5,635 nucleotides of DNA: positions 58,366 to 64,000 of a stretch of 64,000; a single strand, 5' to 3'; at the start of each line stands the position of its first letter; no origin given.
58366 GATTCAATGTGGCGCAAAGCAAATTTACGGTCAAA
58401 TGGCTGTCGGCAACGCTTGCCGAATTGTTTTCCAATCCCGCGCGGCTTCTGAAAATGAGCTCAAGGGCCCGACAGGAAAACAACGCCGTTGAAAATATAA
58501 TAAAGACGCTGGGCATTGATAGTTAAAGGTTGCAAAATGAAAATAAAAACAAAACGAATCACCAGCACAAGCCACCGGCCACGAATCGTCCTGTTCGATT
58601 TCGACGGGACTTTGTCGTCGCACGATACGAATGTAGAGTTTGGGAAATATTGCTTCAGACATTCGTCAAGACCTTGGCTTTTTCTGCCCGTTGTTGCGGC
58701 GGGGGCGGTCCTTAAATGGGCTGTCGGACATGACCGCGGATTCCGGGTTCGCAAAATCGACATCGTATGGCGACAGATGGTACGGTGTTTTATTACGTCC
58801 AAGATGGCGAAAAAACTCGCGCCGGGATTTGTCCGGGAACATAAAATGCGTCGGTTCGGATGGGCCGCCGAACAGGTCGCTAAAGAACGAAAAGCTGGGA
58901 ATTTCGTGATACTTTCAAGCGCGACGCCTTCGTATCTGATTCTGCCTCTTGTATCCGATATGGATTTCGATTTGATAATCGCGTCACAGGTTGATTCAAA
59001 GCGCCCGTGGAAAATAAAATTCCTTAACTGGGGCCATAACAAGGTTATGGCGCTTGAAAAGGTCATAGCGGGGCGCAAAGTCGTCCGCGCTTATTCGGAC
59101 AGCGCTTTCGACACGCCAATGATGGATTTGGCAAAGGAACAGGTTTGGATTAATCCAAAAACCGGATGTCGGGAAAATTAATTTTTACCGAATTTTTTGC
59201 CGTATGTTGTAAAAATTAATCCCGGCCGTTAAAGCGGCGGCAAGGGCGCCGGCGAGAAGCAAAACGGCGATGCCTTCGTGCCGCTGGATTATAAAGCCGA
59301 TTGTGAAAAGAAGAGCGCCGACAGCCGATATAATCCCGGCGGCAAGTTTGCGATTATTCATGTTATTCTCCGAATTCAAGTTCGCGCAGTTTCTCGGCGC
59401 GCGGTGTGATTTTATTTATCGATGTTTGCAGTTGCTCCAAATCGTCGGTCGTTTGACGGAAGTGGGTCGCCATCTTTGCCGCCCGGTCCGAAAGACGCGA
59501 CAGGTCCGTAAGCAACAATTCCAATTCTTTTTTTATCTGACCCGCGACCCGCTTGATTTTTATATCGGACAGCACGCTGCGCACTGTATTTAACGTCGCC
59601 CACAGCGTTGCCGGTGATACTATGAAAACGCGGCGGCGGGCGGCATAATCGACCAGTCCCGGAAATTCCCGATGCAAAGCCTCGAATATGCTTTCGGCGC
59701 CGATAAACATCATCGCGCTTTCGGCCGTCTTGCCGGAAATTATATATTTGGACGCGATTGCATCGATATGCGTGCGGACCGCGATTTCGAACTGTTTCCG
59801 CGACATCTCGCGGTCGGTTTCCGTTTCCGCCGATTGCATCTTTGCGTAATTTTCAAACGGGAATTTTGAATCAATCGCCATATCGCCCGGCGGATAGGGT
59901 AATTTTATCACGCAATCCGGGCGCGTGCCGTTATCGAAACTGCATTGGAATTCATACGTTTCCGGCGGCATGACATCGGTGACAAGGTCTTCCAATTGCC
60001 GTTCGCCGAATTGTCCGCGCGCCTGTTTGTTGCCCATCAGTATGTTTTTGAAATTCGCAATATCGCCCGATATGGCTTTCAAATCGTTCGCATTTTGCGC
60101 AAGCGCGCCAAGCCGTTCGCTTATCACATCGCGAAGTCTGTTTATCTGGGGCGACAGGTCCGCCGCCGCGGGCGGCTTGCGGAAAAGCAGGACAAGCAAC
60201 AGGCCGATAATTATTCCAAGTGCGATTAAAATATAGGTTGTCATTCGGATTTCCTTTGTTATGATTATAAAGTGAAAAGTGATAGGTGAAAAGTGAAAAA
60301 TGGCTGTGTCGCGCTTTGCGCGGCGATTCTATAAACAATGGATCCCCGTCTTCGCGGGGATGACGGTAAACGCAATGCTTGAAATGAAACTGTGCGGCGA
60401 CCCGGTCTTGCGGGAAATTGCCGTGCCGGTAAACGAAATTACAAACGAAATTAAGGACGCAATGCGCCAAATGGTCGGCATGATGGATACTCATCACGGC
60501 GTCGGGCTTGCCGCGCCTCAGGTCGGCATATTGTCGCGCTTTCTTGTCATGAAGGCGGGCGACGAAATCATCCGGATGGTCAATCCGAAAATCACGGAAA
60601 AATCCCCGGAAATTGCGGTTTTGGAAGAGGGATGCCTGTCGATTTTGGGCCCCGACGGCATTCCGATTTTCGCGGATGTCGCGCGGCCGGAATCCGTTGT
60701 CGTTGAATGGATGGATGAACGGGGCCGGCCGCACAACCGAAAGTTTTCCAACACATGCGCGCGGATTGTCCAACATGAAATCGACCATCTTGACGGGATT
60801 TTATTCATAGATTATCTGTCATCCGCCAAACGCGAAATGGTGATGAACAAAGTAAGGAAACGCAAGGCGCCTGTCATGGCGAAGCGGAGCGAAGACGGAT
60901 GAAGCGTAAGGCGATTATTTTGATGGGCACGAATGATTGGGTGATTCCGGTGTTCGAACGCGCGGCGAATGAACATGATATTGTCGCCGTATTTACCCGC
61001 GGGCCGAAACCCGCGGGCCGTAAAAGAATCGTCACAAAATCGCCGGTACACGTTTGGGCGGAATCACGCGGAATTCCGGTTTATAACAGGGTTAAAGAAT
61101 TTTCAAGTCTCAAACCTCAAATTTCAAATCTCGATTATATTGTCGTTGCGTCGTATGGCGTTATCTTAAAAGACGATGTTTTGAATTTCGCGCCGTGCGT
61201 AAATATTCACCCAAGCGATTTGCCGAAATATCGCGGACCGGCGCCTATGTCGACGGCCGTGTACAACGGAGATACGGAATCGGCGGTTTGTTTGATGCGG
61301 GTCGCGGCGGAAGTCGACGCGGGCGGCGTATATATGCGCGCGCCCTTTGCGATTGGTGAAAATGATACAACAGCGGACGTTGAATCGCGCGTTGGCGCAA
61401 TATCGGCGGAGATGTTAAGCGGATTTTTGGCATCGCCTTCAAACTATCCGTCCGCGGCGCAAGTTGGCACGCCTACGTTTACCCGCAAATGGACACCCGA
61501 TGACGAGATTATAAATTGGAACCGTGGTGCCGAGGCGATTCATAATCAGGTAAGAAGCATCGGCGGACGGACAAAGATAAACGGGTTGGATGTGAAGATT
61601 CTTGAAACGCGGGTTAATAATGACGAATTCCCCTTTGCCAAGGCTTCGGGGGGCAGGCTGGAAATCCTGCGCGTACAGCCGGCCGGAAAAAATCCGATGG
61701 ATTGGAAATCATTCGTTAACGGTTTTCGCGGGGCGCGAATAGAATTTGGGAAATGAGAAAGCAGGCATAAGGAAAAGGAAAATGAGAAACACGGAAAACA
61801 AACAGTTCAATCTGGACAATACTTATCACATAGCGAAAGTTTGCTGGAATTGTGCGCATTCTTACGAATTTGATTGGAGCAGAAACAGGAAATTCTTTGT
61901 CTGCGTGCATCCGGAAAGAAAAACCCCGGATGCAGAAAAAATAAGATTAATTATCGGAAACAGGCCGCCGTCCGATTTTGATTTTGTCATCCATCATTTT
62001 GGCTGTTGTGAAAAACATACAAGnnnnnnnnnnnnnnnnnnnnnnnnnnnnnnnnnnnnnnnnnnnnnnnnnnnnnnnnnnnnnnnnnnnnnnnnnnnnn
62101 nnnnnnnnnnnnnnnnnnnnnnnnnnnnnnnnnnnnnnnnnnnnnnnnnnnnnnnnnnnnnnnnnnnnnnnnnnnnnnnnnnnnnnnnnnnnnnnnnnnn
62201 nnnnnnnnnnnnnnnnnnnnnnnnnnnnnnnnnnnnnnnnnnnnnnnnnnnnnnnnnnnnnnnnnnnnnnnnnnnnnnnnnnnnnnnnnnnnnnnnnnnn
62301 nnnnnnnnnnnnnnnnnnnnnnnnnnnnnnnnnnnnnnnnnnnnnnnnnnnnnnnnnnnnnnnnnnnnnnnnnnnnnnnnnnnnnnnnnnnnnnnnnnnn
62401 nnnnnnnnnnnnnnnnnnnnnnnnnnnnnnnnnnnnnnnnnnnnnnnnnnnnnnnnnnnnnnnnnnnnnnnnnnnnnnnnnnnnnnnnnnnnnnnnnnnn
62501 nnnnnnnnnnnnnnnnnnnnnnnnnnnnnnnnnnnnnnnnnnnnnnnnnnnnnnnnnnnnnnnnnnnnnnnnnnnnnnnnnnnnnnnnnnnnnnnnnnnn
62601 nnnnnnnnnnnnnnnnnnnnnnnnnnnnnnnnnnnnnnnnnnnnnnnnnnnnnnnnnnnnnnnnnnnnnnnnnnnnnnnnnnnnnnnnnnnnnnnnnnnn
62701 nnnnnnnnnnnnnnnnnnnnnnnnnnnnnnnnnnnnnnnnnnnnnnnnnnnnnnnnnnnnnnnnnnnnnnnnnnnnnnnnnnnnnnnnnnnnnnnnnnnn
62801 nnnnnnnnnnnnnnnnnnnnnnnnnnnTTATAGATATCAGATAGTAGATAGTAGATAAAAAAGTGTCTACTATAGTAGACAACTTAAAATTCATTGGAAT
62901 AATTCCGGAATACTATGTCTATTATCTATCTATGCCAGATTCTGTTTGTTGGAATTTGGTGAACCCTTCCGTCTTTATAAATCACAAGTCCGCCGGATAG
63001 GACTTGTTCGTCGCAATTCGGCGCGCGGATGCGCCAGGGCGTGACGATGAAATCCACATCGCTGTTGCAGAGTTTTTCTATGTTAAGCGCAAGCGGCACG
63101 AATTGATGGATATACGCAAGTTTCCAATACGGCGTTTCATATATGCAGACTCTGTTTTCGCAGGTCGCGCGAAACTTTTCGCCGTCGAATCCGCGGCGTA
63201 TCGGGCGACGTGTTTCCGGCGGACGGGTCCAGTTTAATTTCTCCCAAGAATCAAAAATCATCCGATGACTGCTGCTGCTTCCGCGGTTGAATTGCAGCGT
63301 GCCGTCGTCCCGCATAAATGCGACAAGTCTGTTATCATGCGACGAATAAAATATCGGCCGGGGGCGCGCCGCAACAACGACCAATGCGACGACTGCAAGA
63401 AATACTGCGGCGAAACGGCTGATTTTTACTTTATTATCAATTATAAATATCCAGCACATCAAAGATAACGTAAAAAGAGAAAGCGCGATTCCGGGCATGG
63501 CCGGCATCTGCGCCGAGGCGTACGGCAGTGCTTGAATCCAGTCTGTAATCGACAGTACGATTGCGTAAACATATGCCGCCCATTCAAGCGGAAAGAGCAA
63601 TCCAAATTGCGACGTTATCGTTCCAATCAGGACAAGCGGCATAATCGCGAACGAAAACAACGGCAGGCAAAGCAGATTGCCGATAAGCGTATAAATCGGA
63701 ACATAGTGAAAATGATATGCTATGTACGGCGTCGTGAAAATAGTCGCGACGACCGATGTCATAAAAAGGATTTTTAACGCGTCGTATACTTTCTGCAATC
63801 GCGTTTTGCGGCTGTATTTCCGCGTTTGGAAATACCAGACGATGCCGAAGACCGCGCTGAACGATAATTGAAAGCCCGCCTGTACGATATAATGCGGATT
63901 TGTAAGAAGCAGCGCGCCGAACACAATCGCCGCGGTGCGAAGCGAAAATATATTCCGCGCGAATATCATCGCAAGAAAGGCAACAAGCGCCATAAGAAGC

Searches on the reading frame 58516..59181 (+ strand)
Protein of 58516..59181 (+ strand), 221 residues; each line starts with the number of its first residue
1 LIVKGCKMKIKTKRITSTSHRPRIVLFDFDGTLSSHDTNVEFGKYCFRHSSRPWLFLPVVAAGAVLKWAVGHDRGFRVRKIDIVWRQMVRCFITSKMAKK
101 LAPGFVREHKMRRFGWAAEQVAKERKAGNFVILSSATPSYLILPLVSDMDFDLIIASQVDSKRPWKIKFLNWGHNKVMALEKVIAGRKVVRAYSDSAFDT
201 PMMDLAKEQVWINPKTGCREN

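Call 8: search_protein_families(library=pfam, proteins=[window:58516-59181:+], max_evalue=0.001)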
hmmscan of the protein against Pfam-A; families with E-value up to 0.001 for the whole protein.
window:58516-59181:+ (221 aa): 1 family
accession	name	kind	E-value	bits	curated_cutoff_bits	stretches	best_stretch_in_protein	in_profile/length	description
PF12710.13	HAD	-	2.4e-15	57.9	27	1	25-203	1-188/189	haloacid dehalogenase-like hydrolase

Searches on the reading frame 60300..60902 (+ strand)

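Call 8: search_protein_families(library=pfam, proteins=[window:60300-60902:+], max_evalue=0.001)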
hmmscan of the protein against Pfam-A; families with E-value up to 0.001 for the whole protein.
window:60300-60902:+ (200 aa): 1 family
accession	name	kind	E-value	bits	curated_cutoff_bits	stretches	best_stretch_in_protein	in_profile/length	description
PF01327.26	Pep_deformylase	-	7.4e-41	139.8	22.8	1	29-178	4-155/156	Polypeptide deformylase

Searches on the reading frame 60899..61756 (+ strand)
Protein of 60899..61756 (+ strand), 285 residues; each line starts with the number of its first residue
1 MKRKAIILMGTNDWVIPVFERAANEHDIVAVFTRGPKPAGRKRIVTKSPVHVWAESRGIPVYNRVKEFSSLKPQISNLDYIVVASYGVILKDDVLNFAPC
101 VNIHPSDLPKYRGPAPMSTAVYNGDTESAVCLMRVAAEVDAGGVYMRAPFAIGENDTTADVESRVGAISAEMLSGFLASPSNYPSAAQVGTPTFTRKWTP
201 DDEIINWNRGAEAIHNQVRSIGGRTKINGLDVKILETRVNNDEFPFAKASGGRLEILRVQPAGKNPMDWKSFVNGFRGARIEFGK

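Call 8: search_protein_families(library=pfam, proteins=[window:60899-61756:+], max_evalue=0.001)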
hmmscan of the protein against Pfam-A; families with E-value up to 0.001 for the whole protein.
window:60899-61756:+ (285 aa): 2 families
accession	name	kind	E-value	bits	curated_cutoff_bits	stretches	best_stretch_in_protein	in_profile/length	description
PF00551.24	Formyl_trans_N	-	2.3e-23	83.3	26.1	1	5-172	4-176/181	Formyl transferase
PF02911.23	Formyl_trans_C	-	6.2e-12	46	21.1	1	199-277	3-100/100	Formyl transferase, C-terminal domain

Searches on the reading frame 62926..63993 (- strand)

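Call 8: search_protein_families(library=pfam, proteins=[window:62926-63993:-], max_evalue=0.001)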
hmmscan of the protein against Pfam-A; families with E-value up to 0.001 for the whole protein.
window:62926-63993:- (355 aa): 1 family
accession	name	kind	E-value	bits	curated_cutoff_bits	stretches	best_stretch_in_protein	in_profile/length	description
PF03772.21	Competence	-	6.6e-30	104.8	23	1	1-185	84-267/270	Competence protein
